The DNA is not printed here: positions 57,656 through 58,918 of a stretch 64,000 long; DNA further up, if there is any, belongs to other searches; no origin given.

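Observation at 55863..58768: Acyltransferase - ICMT/DUF1295-like - radical SAM/SPASM (TTG start) cluster with no visible precursor peptide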

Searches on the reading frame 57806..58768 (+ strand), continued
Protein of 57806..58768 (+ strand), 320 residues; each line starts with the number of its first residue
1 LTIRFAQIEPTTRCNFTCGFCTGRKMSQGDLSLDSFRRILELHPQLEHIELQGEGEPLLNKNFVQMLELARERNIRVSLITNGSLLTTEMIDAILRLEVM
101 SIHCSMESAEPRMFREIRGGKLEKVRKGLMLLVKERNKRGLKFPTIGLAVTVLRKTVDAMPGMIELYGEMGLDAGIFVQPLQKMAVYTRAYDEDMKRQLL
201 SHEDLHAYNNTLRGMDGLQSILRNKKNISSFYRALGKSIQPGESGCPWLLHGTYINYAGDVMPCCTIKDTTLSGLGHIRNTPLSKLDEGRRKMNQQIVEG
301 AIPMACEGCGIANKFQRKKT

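Call 36: search_protein_families(library=pfam, alignment_id=A2, max_evalue=0.0001)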
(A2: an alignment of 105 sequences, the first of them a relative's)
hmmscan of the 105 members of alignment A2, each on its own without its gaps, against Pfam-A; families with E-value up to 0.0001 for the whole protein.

A. member 1, L001:5052-5852:- (267 aa): 0 families

B. families by the number of members that match (of 105 scanned): 101 families (the first 25 are shown)
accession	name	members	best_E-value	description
PF00005.33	ABC_tran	8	1.4e-44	ABC transporter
PF02463.25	SMC_N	7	1.2e-06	RecF/RecN/SMC N terminal domain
PF00583.31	Acetyltransf_1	6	5e-32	Acetyltransferase (GNAT) family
PF13304.12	AAA_21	6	8.6e-10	AAA domain, putative AbiEii toxin, Type IV TA system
PF13508.13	Acetyltransf_7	5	5.8e-26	Acetyltransferase (GNAT) domain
PF13673.13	Acetyltransf_10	5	8.6e-23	Acetyltransferase (GNAT) domain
PF08445.16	FR47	5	5.7e-12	FR47-like protein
PF13480.13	Acetyltransf_6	5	1.9e-08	Acetyltransferase (GNAT) domain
PF20032.4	ADYC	4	6.4e-52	ADYC domain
PF00535.33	Glycos_transf_2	3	2.5e-38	Glycosyl transferase family 2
PF08450.18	SGL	3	1.5e-35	SMP-30/Gluconolactonase/LRE-like region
PF01330.27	RuvA_N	3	2e-22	RuvA N terminal domain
PF14520.12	HHH_5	3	4.4e-14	Helix-hairpin-helix domain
PF07499.19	RuvA_C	3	3.5e-11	RuvA, C-terminal domain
PF03088.22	Str_synth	3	1.1e-08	Strictosidine synthase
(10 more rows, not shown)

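Call 43: search_protein_representatives(alignment_id=A1)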
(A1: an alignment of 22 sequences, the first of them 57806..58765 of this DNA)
Query: 22 sequences, 332 profile positions. Proteins with E-value up to 0.001 (for the whole library): 67236; up to 1e-10: 21922; up to 1e-30: 761. The best 150 are listed.
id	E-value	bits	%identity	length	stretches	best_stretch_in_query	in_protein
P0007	1.8e-137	474.3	-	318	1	1-317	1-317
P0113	5.4e-137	472.8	-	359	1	3-327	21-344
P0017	1.7e-135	467.8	-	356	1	1-326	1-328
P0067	3.2e-131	453.8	-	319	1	1-317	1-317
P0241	4.6e-129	446.7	-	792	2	1-315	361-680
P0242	2.0e-128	444.6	-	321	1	3-325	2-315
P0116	2.6e-120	417.9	-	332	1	5-318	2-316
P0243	4.5e-119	413.8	-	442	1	2-325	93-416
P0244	7.1e-119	413.2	-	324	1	3-321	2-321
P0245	3.5e-118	410.9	-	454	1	1-318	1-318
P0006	1.2e-117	409.1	-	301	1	27-323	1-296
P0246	6.7e-116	403.4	-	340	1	4-326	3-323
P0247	2.0e-115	401.8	-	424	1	4-321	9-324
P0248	2.3e-115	401.7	-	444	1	3-325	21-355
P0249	2.5e-115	401.5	-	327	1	1-315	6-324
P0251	1.1e-113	396.2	-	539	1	3-323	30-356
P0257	8.1e-111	386.7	-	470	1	3-318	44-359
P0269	3.0e-104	365.1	-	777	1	1-321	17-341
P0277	2.3e-101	355.6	-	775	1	3-323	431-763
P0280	2.0e-100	352.6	-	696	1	3-319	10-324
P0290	4.0e-97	341.7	-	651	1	1-323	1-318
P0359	1.8e-63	231.1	-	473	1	4-311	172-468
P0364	3.1e-61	223.7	-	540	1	8-318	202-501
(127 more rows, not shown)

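Call 45: search_protein_families(library=pfam, proteins=[P0241, P0269, P0277, P0280, P0290, P0251, P0245, P0257, P0359, P0364], max_evalue=0.001)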
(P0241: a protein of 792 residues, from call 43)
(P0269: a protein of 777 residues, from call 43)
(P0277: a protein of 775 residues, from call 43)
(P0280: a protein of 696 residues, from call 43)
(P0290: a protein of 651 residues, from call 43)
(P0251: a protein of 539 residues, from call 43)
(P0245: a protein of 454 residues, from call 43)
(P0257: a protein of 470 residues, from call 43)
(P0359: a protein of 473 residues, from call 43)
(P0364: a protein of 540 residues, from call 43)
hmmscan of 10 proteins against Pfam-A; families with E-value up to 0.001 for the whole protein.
P0241 (792 aa): 2 families
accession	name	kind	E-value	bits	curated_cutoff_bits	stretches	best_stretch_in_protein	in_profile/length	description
PF04055.27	Radical_SAM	-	1.4e-28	100.6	29.5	2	369-496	1-139/166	Radical SAM superfamily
PF13186.11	SPASM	-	8.8e-14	52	21.5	1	276-339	1-67/67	Iron-sulfur cluster-binding domain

P0269 (777 aa): 3 families
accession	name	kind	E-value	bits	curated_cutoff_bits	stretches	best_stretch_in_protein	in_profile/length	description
PF04055.27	Radical_SAM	-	3.1e-16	60.4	29.5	1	25-154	1-141/166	Radical SAM superfamily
PF14399.12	BtrH_N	-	2.7e-05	24.8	29.7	1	527-580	81-134/134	Butirosin biosynthesis protein H, N-terminal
PF13529.12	Peptidase_C39_2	-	0.00024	22.1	24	1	506-579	69-141/143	Peptidase_C39 like family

P0277 (775 aa): 3 families
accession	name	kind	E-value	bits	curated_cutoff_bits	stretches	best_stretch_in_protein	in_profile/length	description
PF00501.34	AMP-binding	-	5.4e-29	101.6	29.9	1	102-277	170-361/384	AMP-binding enzyme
PF04055.27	Radical_SAM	-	1e-14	55.5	29.5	1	437-594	1-164/166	Radical SAM superfamily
PF13193.12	AMP-binding_C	-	0.00011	23.4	24.5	1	339-413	2-76/76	AMP-binding enzyme C-terminal domain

P0280 (696 aa): 5 families
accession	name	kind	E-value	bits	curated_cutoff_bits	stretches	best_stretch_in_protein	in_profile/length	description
PF00535.33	Glycos_transf_2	-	2e-31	109.6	23.3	1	357-484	1-130/168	Glycosyl transferase family 2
PF10111.15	Glyco_tranf_2_2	-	2.1e-15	57.4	27.3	1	357-557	1-224/276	Glycosyltransferase like family 2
PF04055.27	Radical_SAM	-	4.8e-15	56.5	29.5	1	18-143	3-139/166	Radical SAM superfamily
PF13641.12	Glyco_tranf_2_3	-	2.1e-13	51.3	27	1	354-545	1-208/230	Glycosyltransferase like family 2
PF13632.12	Glyco_trans_2_3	-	5.7e-08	33.2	27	1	439-549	5-124/198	Glycosyl transferase family group 2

P0290 (651 aa): 13 families
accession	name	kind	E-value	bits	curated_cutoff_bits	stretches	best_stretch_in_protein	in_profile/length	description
PF08241.18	Methyltransf_11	-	1.8e-17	64.2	21.2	1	503-603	1-95/95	Methyltransferase domain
PF13649.12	Methyltransf_25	-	3.7e-17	63.2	27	1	503-599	2-97/97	Methyltransferase domain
PF13847.12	Methyltransf_31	-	1.5e-14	54.3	27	1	498-620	3-126/145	Methyltransferase domain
PF08242.18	Methyltransf_12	-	4.1e-14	53.5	30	1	503-600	1-97/98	Methyltransferase domain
PF04055.27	Radical_SAM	-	1.1e-13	52.2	29.5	1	11-135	3-138/166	Radical SAM superfamily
PF05175.20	MTS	-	2.1e-08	34.5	23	1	498-630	31-168/170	Methyltransferase small domain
PF13489.12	Methyltransf_23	-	1.3e-07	32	27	1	496-607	20-120/164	Methyltransferase domain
PF01209.24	Ubie_methyltran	-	1.9e-05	24.6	20.1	1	500-607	49-155/233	ubiE/COQ5 methyltransferase family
PF02353.26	CMAS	-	5.5e-05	23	27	1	477-603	41-164/273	Mycolic acid cyclopropane synthetase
PF13186.11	SPASM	-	0.00015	22.5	21.5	1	243-305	1-66/67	Iron-sulfur cluster-binding domain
PF01135.25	PCMT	-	0.00031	21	20.3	1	489-555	68-135/210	Protein-L-isoaspartate(D-aspartate) O-methyltransferase (PCMT)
PF06325.19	PrmA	-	0.00035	20.6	22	1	487-602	152-257/296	Ribosomal protein L11 methyltransferase (PrmA)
PF07021.18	MetW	-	0.00047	20.3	21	1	491-602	6-113/193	Methionine biosynthesis protein MetW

P0251 (539 aa): 3 families
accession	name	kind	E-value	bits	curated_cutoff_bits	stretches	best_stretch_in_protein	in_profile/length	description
PF04055.27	Radical_SAM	-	3.5e-17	63.5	29.5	1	36-192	1-163/166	Radical SAM superfamily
PF14319.11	Zn_Tnp_IS91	-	3.4e-08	33.8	26.3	1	380-453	19-90/90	Transposase zinc-binding domain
PF13186.11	SPASM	-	6.9e-06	26.7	21.5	1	280-344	1-67/67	Iron-sulfur cluster-binding domain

P0245 (454 aa): 1 family
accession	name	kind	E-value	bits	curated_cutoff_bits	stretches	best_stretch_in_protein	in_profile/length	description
PF04055.27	Radical_SAM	-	1.5e-14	55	29.5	1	9-136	1-139/166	Radical SAM superfamily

P0257 (470 aa): 2 families
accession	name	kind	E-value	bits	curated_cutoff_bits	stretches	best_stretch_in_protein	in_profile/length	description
PF04055.27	Radical_SAM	-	2.9e-11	44.2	29.5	1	50-177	1-139/166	Radical SAM superfamily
PF13186.11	SPASM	-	0.00083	20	21.5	0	288-351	1-66/67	Iron-sulfur cluster-binding domain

P0359 (473 aa): 2 families
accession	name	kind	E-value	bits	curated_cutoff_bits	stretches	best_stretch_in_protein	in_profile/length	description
PF04055.27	Radical_SAM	-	3.2e-18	66.9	29.5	1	178-335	2-165/166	Radical SAM superfamily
PF13186.11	SPASM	-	1.7e-11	44.6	21.5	1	405-468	4-67/67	Iron-sulfur cluster-binding domain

P0364 (540 aa): 2 families
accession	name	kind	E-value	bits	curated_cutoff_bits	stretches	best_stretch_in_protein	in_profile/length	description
PF04055.27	Radical_SAM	-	5.3e-17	62.9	29.5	1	203-331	1-139/166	Radical SAM superfamily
PF13186.11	SPASM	-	9.3e-11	42.3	21.5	1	428-493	1-66/67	Iron-sulfur cluster-binding domain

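Call 46: search_solved_structures(query=A1, max_evalue=0.001)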
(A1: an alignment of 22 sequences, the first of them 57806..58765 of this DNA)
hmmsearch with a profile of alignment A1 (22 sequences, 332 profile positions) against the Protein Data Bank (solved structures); distinct sequences matched with E-value up to 0.001: 26.
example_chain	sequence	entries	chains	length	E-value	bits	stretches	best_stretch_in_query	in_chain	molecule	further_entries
7vob_C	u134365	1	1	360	3.5e-10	42.7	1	7-119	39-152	Cytosylglucuronate decarboxylase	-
7voc_C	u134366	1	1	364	3.6e-10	42.7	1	7-119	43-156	Cytosylglucuronate decarboxylase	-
1tv7_A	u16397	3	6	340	1.8e-09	40.4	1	6-120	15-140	Molybdenum cofactor biosynthesis protein A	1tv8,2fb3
2fb2_A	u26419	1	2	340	2.5e-09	39.9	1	7-120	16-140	Molybdenum cofactor biosynthesis protein A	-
9dfu_A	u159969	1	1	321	3.2e-09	39.6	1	12-126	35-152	Radical SAM core domain-containing protein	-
9dfn_A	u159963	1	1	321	4.3e-09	39.1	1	12-126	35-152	Radical SAM core domain-containing protein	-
4m7s_A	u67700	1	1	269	3.9e-08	36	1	6-118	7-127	BtrN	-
8wm2_A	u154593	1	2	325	4.4e-08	35.8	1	9-109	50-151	Fe-S radical SAM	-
4m7t_A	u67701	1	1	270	6e-08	35.4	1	6-118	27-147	BtrN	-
6efn_A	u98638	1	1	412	4.2e-07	32.6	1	11-135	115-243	Sporulation killing factor maturation protein SkfB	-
7n7h_A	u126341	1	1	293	4.9e-07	32.4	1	12-161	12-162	VIPERIN-LIKE ENZYME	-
6c8v_A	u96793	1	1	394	3.3e-06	29.7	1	10-120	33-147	Coenzyme PQQ synthesis protein E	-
8hzv_A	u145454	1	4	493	6.9e-06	28.6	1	12-199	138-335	Radical S-Adenosyl-L-methionine Enzyme DesII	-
8hzy_A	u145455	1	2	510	7.4e-06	28.5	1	12-199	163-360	DesII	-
5vsl_A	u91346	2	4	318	2.9e-05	26.6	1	12-125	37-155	Radical S-adenosyl methionine domain-containing protein 2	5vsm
7tol_A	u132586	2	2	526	0.00039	22.9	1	6-130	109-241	glycerol dibiphytanyl glycerol tetraether - macrocyclic archaeol synthase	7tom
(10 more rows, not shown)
